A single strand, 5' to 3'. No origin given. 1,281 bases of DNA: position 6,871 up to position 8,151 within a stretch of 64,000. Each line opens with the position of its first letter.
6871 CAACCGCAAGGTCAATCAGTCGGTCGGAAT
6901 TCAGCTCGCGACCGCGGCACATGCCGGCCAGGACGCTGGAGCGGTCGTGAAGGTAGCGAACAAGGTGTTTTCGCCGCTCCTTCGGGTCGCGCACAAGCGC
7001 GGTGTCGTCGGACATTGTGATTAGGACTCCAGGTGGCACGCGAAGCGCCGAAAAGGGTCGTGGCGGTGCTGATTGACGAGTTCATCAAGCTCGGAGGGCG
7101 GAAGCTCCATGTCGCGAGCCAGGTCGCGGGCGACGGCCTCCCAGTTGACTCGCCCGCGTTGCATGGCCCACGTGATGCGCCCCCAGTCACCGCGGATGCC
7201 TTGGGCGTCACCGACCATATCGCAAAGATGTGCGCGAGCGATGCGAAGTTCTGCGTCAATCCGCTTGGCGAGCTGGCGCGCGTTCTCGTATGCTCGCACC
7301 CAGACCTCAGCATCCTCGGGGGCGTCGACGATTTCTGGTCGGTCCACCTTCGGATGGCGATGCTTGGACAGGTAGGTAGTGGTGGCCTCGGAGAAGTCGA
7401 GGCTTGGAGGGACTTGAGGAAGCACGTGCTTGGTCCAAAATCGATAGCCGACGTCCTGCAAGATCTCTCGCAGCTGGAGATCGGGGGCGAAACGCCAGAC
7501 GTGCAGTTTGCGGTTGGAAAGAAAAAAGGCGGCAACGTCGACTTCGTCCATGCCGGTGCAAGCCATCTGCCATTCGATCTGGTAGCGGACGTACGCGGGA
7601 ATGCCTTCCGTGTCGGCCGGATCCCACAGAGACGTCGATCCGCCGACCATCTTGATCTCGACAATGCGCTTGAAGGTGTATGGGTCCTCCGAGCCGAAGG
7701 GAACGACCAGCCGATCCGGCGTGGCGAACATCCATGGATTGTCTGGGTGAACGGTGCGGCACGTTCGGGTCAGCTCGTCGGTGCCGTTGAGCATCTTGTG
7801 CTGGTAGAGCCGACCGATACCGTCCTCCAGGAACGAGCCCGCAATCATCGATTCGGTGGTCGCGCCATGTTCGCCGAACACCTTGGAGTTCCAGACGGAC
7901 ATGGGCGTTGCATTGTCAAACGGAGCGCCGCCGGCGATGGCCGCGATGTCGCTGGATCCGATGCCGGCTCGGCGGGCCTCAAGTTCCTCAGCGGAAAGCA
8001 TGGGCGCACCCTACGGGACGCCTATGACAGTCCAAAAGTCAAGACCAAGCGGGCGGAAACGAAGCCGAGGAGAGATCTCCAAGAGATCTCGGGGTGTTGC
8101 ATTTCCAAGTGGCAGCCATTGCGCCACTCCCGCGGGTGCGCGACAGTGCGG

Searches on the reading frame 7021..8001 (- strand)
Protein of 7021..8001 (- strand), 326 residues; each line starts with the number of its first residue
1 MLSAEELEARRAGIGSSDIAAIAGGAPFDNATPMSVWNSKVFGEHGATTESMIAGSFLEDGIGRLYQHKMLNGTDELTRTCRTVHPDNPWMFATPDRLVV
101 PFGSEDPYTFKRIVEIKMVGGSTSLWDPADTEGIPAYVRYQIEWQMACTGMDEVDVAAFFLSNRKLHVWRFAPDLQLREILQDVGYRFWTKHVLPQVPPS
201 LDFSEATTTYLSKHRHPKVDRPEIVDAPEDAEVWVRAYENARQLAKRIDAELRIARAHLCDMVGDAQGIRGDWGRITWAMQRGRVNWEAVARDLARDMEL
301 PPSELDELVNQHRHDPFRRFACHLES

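Call 16: search_protein_families(library=pfam, proteins=[window:7021-8001:-], max_evalue=0.01)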
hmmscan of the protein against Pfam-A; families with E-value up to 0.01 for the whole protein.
window:7021-8001:- (326 aa): 1 family
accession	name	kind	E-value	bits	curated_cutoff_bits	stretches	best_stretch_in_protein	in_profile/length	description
PF09588.16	YqaJ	-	5.7e-16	59.6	22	1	7-152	3-150/150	YqaJ-like viral recombinase domain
